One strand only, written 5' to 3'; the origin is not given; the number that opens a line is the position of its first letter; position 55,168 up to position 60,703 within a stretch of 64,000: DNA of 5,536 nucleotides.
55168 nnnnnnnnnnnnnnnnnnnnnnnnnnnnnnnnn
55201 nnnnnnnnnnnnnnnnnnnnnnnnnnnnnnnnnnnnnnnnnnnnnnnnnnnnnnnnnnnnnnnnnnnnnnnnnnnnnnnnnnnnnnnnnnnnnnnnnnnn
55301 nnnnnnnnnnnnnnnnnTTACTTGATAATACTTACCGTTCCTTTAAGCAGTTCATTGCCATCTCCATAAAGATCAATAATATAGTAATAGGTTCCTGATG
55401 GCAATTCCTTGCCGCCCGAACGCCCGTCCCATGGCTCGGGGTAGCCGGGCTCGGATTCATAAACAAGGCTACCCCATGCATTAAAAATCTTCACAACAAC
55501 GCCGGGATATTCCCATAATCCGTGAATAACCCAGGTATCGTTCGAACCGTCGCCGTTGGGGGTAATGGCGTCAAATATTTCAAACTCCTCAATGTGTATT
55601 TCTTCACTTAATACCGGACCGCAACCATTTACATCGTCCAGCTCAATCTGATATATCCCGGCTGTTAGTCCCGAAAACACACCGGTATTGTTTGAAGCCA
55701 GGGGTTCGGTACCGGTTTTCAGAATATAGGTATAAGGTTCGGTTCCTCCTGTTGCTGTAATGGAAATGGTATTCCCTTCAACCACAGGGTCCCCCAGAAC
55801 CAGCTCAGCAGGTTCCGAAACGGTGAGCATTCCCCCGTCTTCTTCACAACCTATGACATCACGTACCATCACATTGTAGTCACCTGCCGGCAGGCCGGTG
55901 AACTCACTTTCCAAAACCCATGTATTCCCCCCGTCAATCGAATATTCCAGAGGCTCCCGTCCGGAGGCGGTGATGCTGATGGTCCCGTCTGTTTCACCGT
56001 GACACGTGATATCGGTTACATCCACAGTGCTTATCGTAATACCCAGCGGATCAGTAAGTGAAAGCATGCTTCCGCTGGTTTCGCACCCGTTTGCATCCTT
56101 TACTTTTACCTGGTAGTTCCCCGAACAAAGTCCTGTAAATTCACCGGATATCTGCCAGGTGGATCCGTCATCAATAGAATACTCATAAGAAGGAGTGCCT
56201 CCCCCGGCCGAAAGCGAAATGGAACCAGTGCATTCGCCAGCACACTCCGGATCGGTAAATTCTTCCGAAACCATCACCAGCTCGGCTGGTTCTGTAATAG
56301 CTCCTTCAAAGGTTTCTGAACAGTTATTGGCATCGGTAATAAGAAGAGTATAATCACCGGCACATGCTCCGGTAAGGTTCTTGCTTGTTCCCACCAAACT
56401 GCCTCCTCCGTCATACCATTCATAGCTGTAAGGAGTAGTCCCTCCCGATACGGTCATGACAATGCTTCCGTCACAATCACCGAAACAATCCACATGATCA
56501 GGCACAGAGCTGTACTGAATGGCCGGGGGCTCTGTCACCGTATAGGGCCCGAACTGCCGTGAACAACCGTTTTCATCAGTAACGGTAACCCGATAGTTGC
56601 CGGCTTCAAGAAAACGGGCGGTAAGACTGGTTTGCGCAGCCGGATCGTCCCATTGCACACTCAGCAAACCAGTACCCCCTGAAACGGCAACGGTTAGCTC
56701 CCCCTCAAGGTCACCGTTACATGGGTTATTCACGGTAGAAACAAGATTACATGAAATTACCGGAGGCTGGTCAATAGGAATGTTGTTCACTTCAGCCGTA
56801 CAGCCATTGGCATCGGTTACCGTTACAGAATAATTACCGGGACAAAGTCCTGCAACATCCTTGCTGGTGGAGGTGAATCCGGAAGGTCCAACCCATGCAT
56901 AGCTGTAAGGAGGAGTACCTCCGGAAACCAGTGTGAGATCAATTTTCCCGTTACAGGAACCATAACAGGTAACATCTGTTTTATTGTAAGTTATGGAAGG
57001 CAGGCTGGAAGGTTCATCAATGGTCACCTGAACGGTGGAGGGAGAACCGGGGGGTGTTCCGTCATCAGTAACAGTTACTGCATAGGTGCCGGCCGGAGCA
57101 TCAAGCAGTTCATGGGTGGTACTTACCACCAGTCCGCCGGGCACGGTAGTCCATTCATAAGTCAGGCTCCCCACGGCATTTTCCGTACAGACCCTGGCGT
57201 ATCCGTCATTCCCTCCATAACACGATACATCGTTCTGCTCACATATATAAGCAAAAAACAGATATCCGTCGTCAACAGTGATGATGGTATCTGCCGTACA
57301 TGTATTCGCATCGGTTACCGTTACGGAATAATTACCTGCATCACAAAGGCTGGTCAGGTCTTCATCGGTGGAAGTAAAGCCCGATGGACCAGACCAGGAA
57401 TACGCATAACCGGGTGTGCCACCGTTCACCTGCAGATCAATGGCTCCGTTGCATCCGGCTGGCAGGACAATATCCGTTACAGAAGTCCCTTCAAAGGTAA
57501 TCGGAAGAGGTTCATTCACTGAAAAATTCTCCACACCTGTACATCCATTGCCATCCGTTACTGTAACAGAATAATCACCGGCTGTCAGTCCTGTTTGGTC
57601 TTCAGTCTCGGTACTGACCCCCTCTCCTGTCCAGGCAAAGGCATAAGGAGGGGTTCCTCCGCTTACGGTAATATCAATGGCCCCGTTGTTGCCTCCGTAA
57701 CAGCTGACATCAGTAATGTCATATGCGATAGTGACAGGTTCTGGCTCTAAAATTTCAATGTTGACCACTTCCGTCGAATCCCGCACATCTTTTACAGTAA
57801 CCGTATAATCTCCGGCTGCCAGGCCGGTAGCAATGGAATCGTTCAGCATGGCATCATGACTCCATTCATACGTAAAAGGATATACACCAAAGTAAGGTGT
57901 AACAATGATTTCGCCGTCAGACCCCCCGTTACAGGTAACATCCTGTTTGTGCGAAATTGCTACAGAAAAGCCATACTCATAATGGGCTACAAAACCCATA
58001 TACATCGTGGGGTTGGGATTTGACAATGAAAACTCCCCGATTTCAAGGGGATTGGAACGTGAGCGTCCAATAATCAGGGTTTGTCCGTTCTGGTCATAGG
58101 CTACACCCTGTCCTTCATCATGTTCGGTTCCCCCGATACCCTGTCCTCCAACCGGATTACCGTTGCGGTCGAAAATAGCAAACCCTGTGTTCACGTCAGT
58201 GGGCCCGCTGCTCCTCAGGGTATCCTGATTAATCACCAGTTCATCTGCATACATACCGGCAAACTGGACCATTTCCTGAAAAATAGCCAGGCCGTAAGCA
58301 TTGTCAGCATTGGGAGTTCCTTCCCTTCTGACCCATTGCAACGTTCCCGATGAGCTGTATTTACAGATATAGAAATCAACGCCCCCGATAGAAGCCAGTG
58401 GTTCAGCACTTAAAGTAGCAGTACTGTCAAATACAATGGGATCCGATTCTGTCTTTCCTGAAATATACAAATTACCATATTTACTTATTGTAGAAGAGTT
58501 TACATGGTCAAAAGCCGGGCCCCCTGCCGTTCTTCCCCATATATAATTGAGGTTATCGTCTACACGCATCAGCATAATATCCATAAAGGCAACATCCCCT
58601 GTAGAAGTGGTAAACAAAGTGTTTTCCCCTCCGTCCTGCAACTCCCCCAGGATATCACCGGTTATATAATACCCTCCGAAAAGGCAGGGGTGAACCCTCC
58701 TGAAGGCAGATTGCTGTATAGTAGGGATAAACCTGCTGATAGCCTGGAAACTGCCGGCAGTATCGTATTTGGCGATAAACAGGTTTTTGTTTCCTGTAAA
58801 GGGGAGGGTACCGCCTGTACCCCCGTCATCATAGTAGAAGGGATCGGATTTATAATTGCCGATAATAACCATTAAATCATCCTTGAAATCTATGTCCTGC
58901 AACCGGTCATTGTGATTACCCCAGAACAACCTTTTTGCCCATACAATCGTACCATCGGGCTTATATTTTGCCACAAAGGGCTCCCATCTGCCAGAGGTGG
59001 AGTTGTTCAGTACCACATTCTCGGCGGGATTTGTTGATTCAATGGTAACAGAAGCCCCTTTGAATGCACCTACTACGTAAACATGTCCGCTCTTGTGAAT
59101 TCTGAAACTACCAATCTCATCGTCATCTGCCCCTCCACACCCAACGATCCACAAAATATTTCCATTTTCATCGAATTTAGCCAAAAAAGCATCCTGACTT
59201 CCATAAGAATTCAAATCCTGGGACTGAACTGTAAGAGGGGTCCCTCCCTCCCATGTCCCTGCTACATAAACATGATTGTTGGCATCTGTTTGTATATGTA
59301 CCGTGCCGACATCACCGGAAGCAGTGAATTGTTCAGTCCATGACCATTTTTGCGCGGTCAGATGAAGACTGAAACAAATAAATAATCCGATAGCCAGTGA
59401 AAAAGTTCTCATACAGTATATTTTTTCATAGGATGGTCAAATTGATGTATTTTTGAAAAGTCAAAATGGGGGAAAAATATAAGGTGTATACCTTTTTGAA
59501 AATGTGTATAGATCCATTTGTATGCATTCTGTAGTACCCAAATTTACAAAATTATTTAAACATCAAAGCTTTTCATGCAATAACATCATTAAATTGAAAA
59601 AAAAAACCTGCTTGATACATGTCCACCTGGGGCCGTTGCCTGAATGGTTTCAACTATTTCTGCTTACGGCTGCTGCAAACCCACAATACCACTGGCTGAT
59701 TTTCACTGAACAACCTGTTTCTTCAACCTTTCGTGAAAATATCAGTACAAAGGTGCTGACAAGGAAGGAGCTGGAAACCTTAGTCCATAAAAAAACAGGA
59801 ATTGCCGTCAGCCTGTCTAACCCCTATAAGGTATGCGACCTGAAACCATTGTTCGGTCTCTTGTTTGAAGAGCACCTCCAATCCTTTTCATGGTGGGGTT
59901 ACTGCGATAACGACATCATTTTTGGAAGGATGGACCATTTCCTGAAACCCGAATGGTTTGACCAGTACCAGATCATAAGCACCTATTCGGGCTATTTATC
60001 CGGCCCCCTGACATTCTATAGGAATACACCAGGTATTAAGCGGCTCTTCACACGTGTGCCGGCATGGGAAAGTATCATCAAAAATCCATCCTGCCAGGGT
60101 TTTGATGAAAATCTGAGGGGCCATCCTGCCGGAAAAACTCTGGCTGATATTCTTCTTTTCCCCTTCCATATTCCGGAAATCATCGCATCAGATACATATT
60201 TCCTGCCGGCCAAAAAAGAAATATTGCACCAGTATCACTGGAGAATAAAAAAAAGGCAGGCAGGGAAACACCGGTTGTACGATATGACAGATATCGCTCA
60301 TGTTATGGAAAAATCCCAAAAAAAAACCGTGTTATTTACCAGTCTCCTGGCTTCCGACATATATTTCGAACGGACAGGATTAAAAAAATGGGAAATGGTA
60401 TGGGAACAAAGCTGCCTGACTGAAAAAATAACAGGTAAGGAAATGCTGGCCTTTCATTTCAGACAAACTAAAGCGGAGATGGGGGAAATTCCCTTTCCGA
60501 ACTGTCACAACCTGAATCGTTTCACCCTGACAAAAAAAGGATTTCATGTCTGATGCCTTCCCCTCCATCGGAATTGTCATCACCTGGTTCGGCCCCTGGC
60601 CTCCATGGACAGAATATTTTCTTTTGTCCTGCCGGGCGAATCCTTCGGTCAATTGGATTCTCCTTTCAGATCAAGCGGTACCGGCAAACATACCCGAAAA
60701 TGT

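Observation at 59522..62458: Three tandem, translationally coupled paralogs of an uncharacterised DXD-motif family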

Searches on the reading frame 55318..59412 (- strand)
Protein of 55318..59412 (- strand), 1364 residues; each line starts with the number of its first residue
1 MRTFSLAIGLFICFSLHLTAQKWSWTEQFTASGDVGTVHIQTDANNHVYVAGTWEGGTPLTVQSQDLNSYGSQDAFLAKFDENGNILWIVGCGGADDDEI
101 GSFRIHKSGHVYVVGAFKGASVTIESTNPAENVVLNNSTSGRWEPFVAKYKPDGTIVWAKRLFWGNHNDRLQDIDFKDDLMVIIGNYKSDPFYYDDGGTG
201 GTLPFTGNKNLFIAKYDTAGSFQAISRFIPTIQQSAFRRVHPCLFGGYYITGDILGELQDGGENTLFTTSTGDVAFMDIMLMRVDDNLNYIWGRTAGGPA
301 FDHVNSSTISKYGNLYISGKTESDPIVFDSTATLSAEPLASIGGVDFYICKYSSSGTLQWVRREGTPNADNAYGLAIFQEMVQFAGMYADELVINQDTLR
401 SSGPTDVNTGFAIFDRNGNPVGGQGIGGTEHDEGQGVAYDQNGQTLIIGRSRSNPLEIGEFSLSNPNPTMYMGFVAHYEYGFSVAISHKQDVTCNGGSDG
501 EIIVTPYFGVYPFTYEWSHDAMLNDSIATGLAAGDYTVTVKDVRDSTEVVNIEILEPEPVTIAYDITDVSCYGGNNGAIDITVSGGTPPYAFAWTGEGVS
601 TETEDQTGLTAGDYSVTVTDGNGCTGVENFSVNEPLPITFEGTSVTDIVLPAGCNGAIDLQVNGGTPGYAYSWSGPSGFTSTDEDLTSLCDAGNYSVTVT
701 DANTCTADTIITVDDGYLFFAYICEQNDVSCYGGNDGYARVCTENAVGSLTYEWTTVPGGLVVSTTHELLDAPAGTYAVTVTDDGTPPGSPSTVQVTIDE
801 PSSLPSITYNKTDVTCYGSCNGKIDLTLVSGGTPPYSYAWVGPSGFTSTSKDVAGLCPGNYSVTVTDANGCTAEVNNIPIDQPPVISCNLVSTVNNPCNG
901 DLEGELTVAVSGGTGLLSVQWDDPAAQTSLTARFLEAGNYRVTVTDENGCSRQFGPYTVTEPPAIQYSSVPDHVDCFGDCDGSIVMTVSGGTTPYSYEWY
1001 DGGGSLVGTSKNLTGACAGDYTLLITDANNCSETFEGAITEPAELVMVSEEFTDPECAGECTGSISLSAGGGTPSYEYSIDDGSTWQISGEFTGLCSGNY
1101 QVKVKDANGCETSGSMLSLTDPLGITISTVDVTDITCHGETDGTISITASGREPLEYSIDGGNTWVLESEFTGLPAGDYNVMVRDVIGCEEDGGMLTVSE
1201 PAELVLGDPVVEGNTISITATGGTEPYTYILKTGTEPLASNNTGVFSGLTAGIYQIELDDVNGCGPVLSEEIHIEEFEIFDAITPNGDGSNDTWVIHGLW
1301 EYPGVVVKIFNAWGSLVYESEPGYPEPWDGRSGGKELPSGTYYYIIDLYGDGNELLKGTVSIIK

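Call 14: search_protein_families(library=pfam, proteins=[window:55318-59412:-], max_evalue=0.001)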
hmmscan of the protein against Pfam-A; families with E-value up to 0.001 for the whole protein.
window:55318-59412:- (1364 aa): 6 families
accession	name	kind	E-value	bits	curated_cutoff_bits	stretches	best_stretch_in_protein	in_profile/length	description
PF13573.12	SprB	-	3.3e-74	244.7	28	8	564-596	2-34/37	SprB repeat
PF13585.12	CHU_C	-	1.1e-22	80.4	27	1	1278-1360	2-84/86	CHU_C Type IX secretion signal domain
PF07495.19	Y_Y_Y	-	2.3e-07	31.1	26.6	0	1089-1108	29-48/65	Y_Y_Y domain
PF06832.18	BiPBP_C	-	2.7e-06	27.6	26.8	0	927-951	61-85/90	Penicillin-Binding Protein C-terminus Family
PF13620.12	CarboxypepD_reg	-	2.3e-05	25.1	32.3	0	772-804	45-77/82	Carboxypeptidase regulatory-like domain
PF17210.9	SdrD_B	-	0.00012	22.6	29.7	0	1091-1113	51-73/112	SdrD B-like domain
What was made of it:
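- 55318..59412 (-): Context only: SprB-repeat cell-surface protein (1364 aa) with a CHU_C type-B T9SS signal, transcribed divergently from the DUF6625 operon. A functional link is unproven. Pfam SprB repeat E 3e-74 (8 stretches) and CHU_C E 1e-22 (call 14).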

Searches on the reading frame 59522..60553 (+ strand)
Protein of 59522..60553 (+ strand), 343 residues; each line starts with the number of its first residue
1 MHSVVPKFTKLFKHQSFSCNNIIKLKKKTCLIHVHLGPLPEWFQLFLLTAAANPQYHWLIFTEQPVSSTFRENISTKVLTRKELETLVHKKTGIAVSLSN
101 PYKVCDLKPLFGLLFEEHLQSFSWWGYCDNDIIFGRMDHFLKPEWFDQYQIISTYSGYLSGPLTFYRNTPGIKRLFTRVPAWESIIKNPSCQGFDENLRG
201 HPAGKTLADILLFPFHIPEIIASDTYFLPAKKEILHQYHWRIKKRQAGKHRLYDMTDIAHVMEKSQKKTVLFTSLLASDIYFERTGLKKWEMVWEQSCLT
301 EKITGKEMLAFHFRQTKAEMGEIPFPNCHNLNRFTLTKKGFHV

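Call 3: search_protein_families(library=pfam, proteins=[window:59522-60553:+], max_evalue=0.1)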
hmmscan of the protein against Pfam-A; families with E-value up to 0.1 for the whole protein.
window:59522-60553:+ (343 aa): 2 families
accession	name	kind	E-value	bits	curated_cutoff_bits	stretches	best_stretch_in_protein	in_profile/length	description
PF20330.3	DUF6625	-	8.4e-48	164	27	1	32-201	2-166/267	Family of unknown function (DUF6625)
PF19157.5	DUF5839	-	0.076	13.5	23.7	0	236-288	25-75/83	Family of unknown function (DUF5839)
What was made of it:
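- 59522..60553 (+): DUF6625 paralog 1 (position-1 ortholog group). Alternative starts are GTG 59504 (349 aa), ATG 59522 (343 aa) and TTG 59594 (319 aa). Pfam PF20330 E 8e-48 (call 3).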

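Call 4: search_protein_families(library=ncbifam, proteins=[window:59522-60553:+], max_evalue=0.1)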
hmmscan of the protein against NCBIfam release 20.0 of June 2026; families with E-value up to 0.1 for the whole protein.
window:59522-60553:+ (343 aa): 0 families

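Call 10: search_solved_structures(query=A1, max_evalue=10)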
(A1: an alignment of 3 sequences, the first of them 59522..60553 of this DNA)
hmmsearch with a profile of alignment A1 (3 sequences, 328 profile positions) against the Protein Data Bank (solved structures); distinct sequences matched with E-value up to 10: 0.
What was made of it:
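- On CAZy GT6: A profile search of all PDB sequences at E<=10 found nothing (call 10).
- Closest known: CAZy GT6. Different: 8-14% identity and no sequence hit (call 10).
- There is no PDB sequence hit (call 10).
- Tried and rejected: A PDB sequence and profile search gave nothing at E<=10 (call 10).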

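Call 63: predict_structure(alignment_id=A3)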
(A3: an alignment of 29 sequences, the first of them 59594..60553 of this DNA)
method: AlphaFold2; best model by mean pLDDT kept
length: 319 residues; sequences in the alignment: 29
mean_pLDDT: 83.8   pTM: 0.83
mean pLDDT of the five models: 83.8, 83.4, 82.8, 82.8, 82.2
residues with pLDDT >= 90: 197; 70-90: 59; 50-70: 15; < 50: 48
segments of 3 or more residues with pLDDT < 50: 175-209, 211-223
pLDDT, mean of each block of 10 residues (from residue 1): 92 93 95 97 83 97 98 92 96 98 96 96 95 87 97 92 86 54 40 38 45 46 65 90 85 90 93 96 95 79 84 92
secondary structure, 60 per line:
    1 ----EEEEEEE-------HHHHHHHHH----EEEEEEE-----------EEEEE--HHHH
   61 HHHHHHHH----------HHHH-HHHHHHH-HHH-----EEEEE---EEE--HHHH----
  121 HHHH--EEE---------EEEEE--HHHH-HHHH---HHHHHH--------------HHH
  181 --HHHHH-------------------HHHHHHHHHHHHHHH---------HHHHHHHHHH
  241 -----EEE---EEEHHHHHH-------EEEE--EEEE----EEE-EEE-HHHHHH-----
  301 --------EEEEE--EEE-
elements in order: E5-11 H19-27 E32-38 E50-54 H57-68 H79-82 H84-90 E100-104 E108-110 H113-116 H121-124 E127-129 E139-143 H146-149 H151-154 H158-163 H183-187 H207-221 H231-240 E246-248 E252-254 H255-260 E268-271 E274-277 E282-284 E286-288 H290-295 E309-313 E316-318
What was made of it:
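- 59522..60553 (+): The AF2 model from the TTG start has pLDDT 83.8 and pTM 0.83 (call 63).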

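Call 78: fold_search(model_id=the predicted structure, library=pdb)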
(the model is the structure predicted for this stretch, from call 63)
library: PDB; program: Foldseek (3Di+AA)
matches with E <= 10: 1429; with E <= 0.001: 69
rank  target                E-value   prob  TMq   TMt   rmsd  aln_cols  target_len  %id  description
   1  4frd                  2.7e-06  1.00  0.36  0.39   9.2       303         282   10  Crystal Structure of ABBA+UDP+Gal at pH 9.0 with MPD as the cryoprotectant (released 2013-12-25)
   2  4fro                  4.0e-06  1.00  0.36  0.41  12.9       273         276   13  Crystal Structure of BBBB+UDP+Gal at pH 9.0 with MPD as the cryoprotectant (released 2013-12-25)
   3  4fqw                  4.8e-06  1.00  0.34  0.39  10.4       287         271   10  Crystal Structure of AAAA+UDP+Gal at pH 5.0 with MPD as the cryoprotectant (released 2013-12-25)
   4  4frl                  5.4e-06  1.00  0.39  0.44   8.1       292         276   11  Crystal Structure of BBBB+UDP+Gal at pH 8.0 with MPD as the cryoprotectant (released 2013-12-25)
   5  4frb                  8.4e-06  1.00  0.39  0.43   6.6       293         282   10  Crystal Structure of ABBA+UDP+Gal at pH 8.0 with MPD as the cryoprotectant (released 2013-12-25)
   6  2rj8                  8.9e-06  1.00  0.35  0.39   9.2       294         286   10  B-specific alpha-1,3-galactosyltransferase (GTB) +UDP+ H-antigen disaccharide (released 2008-02-05)
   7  3sxg                  1.0e-05  1.00  0.34  0.37  10.5       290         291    9  Crystal structure of AAAA+UDP+Gal with MPD as the cryoprotectant (released 2012-02-29)
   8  4frp                  1.1e-05  1.00  0.32  0.36   6.1       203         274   13  Crystal Structure of BBBB+UDP+Gal at pH 8.5 with MPD as the cryoprotectant (released 2013-12-25)
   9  3sx3                  1.6e-05  1.00  0.34  0.36   9.6       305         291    8  Crystal structure of AABB+UDP+Gal with glycerol as the cryoprotectant (released 2012-02-29)
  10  3sx7                  1.8e-05  1.00  0.36  0.39   7.5       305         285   10  Crystal structure of ABBA+UDP+Gal with Glycerol as the cryoprotectant (released 2012-02-29)
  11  2rj5                  1.9e-05  1.00  0.34  0.37   9.5       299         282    8  B-specific alpha-1,3-galactosyltransferase G176R S235G mutant (AABB) +UDP (released 2008-02-05)
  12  3u2t                  2.0e-05  1.00  0.29  0.35   7.1       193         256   10  Crystal Structure of Human Glycogenin-1 (GYG1) complexed with manganese (released 2011-11-02)
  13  6eqj                  2.9e-05  1.00  0.30  0.37   6.0       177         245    9  Crystal Structure of Human Glycogenin-1 (GYG1) Tyr195pIPhe mutant, apo form (released 2017-12-20)
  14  2rj1                  2.9e-05  1.00  0.35  0.38   7.6       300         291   10  B-specific alpha-1,3-galactosyltransferase (GTB) G176R mutant + UDP + H-antigen disaccharide (released 2008-02-05)
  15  3v8y                  3.1e-05  1.00  0.27  0.32   6.8       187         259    7  Structure of apo-glycogenin truncated at residue 270 (released 2012-01-25)
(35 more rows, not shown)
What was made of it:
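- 59522..60553 (+): Its top PDB matches are GT6 ABO transferases and GT8 glycogenin (call 78).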
